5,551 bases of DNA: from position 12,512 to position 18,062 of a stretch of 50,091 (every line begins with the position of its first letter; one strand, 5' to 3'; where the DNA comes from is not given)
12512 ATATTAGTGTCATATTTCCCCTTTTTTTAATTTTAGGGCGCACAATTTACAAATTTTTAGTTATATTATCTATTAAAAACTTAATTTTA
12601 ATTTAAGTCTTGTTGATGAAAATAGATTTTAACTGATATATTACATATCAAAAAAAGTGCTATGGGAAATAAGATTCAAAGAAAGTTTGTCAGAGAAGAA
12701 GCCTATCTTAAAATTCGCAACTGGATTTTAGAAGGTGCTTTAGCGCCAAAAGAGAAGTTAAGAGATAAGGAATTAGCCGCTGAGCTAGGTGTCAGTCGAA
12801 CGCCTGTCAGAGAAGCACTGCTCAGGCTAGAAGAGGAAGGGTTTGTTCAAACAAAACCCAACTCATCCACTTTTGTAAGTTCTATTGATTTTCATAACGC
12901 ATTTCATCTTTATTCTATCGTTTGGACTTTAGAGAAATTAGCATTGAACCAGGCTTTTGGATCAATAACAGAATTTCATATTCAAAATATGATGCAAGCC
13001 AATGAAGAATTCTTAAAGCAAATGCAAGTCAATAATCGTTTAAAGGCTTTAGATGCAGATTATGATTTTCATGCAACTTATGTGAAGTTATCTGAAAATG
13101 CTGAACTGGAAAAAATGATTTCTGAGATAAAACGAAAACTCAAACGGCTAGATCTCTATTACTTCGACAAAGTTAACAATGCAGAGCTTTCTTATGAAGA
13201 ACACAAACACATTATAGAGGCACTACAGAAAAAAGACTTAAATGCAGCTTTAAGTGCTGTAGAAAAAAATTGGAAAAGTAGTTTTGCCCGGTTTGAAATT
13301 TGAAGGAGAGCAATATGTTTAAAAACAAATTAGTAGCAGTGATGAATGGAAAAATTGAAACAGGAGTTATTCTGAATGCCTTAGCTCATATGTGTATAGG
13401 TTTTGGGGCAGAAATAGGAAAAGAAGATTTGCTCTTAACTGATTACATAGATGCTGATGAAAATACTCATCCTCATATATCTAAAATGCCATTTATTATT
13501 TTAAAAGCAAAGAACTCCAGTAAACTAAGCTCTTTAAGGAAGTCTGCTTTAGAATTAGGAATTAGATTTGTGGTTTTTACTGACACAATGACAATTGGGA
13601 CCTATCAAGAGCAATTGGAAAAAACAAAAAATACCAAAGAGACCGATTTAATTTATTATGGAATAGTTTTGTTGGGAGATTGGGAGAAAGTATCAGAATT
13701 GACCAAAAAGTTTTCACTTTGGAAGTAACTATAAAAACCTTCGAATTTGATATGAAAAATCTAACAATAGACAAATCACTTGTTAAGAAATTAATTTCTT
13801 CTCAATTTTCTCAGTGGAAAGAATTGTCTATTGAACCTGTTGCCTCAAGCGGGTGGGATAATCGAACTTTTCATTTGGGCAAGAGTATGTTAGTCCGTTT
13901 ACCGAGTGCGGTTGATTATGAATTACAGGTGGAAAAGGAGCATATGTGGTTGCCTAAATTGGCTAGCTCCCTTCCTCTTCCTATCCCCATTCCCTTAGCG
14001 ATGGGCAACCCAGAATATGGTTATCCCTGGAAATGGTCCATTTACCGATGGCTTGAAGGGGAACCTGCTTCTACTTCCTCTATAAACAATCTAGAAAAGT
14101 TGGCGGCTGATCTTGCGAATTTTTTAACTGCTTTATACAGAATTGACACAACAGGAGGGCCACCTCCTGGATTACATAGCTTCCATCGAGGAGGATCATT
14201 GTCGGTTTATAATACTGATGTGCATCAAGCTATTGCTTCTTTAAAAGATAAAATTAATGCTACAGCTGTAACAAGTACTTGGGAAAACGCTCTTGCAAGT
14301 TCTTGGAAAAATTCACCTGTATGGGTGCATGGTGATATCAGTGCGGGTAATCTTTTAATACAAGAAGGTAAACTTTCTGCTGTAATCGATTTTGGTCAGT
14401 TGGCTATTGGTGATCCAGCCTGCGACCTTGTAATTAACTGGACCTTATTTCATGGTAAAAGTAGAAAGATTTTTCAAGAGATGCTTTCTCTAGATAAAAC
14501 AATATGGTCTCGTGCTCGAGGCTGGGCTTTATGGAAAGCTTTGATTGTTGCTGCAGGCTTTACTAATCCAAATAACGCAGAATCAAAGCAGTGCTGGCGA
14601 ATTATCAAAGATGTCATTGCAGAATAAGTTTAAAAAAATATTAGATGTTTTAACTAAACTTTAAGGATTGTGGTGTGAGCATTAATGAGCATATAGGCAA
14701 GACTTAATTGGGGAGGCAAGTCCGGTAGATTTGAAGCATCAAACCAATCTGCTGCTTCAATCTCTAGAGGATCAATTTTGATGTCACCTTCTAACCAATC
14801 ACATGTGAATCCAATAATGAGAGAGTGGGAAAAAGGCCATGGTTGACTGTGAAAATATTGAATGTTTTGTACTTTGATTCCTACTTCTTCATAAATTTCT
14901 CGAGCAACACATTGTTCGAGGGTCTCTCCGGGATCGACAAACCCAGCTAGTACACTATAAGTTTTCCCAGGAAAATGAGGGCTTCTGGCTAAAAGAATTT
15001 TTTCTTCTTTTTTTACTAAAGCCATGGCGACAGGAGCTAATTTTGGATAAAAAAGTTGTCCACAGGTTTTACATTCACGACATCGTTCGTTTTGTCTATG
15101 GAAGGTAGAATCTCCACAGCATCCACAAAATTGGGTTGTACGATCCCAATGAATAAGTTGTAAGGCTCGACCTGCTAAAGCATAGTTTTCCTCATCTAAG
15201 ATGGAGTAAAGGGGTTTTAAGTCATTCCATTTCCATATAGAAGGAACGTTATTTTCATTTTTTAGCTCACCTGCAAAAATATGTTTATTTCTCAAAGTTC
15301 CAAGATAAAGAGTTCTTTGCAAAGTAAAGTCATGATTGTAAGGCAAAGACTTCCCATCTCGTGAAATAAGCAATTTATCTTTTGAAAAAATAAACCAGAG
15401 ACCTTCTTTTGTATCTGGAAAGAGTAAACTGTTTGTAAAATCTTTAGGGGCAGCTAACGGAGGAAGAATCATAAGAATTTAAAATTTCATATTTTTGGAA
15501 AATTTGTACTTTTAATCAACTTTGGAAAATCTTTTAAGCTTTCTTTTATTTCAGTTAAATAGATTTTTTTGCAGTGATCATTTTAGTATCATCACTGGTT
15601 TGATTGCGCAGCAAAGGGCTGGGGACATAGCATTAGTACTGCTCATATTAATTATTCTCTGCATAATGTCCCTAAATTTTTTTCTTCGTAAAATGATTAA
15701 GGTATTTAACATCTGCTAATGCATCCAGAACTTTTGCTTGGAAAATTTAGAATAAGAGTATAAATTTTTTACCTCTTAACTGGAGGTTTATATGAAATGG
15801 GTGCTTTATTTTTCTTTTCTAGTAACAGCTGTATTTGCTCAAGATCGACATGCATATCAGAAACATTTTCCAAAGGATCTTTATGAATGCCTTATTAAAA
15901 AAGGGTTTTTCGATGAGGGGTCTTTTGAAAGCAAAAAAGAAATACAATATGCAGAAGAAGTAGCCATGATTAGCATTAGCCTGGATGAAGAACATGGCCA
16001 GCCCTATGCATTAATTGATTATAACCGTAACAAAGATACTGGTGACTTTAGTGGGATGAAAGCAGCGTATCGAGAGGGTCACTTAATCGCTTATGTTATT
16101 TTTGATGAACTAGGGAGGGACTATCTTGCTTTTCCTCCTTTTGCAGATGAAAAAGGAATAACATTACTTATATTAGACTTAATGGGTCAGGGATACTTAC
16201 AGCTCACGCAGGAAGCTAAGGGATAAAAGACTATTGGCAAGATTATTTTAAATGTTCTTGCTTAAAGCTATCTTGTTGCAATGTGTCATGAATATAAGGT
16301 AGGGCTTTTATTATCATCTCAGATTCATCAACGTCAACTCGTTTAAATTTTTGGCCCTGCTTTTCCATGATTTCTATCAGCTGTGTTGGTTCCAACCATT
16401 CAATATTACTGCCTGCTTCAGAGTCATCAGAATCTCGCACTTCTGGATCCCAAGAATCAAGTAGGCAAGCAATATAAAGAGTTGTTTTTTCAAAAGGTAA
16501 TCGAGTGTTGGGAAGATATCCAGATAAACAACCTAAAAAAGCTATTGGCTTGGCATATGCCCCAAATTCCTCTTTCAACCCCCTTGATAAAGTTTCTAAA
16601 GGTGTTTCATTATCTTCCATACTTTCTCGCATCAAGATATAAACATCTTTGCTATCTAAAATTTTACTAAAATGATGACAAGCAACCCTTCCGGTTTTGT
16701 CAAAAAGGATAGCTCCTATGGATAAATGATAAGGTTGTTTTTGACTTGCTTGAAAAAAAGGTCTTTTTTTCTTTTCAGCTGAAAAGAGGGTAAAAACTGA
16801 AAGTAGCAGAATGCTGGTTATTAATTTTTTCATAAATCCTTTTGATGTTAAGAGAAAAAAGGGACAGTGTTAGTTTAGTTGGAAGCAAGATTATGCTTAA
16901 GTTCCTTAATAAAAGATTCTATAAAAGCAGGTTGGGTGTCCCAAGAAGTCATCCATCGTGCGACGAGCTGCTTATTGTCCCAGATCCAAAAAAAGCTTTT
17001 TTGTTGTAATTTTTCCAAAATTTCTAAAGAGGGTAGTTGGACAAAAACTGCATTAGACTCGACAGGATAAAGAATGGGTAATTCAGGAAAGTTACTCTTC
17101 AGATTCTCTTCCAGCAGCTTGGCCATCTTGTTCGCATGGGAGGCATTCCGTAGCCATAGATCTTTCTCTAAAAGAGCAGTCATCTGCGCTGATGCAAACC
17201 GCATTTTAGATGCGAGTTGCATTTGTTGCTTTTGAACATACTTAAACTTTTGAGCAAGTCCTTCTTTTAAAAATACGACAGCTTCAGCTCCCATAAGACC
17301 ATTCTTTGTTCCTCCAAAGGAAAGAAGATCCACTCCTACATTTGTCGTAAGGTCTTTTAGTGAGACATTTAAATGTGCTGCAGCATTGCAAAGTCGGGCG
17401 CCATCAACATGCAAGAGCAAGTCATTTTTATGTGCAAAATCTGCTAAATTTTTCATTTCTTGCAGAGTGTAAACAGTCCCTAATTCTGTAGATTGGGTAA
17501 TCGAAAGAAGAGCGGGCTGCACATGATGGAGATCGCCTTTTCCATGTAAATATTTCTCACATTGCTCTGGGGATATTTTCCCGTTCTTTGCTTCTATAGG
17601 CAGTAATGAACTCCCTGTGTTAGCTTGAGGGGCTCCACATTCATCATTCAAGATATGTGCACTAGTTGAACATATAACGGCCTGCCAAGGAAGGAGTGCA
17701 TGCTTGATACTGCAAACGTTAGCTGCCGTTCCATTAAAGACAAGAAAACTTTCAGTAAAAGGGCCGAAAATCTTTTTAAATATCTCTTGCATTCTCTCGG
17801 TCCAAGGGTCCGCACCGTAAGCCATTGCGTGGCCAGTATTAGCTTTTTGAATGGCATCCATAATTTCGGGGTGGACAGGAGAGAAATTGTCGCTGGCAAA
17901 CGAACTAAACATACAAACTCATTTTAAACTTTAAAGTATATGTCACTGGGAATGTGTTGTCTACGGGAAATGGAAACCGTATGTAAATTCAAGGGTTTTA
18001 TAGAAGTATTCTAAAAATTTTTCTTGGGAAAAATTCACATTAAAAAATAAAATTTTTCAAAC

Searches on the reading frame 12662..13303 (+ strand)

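Call 63: search_protein_families(library=pfam, proteins=[window:12662-13303:+], max_evalue=0.001)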
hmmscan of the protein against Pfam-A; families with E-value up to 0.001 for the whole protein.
window:12662-13303:+ (213 aa): 6 families
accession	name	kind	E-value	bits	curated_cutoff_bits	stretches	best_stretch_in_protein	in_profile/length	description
PF00392.27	GntR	-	6.5e-21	74.2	27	1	12-72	3-64/64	Bacterial regulatory proteins, gntR family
PF07729.17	FCD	-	2e-14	54.5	24.3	1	84-200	3-119/125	FCD domain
PF13412.12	HTH_24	-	2.5e-06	27.4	21.9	1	36-63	21-48/48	Winged helix-turn-helix DNA-binding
PF01978.25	TrmB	-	4.6e-05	23.6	25.6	1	27-76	17-66/68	Sugar-specific transcriptional regulator TrmB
PF01325.25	Fe_dep_repress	-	0.00014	22.4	26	1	31-67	21-57/60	Iron dependent repressor, N-terminal DNA binding domain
PF09339.16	HTH_IclR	-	0.00022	21.4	22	1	32-65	17-51/52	IclR helix-turn-helix domain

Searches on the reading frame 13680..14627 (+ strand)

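Call 37: search_protein_families(library=pfam, proteins=[window:13680-14627:+], max_evalue=0.00001)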
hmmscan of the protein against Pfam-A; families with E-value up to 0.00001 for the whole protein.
window:13680-14627:+ (315 aa): 1 family
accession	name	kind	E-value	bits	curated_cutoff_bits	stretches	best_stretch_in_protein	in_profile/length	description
PF01636.29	APH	-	1.5e-39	136.6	23.2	1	55-280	5-237/239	Phosphotransferase enzyme family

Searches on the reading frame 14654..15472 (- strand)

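Call 63: search_protein_families(library=pfam, proteins=[window:14654-15472:-], max_evalue=0.001)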
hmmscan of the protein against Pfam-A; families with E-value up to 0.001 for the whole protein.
window:14654-15472:- (272 aa): 2 families
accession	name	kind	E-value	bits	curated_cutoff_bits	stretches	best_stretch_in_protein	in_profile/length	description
PF00293.34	NUDIX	-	1.3e-19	70.9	21.1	1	148-252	5-119/134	NUDIX domain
PF09296.17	NUDIX-like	-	1.7e-09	38.8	22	1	24-109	2-96/96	NADH pyrophosphatase-like rudimentary NUDIX domain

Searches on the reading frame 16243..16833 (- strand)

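Call 63: search_protein_families(library=pfam, proteins=[window:16243-16833:-], max_evalue=0.001)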
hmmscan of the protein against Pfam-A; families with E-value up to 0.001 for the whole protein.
window:16243-16833:- (196 aa): 1 family
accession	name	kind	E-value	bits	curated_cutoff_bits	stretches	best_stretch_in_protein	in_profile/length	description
PF00293.34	NUDIX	-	7.7e-08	32.9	21.1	1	35-159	2-122/134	NUDIX domain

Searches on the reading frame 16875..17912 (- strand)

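Call 37: search_protein_families(library=pfam, proteins=[window:16875-17912:-], max_evalue=0.00001)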
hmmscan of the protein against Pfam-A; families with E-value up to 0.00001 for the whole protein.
window:16875-17912:- (345 aa): 2 families
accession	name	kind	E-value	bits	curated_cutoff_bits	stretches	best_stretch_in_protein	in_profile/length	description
PF01212.27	Beta_elim_lyase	-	3.3e-52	178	27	1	5-292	2-284/288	Beta-eliminating lyase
PF00266.25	Aminotran_5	-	5.7e-06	26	21.5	1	106-223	119-221/371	Aminotransferase class-V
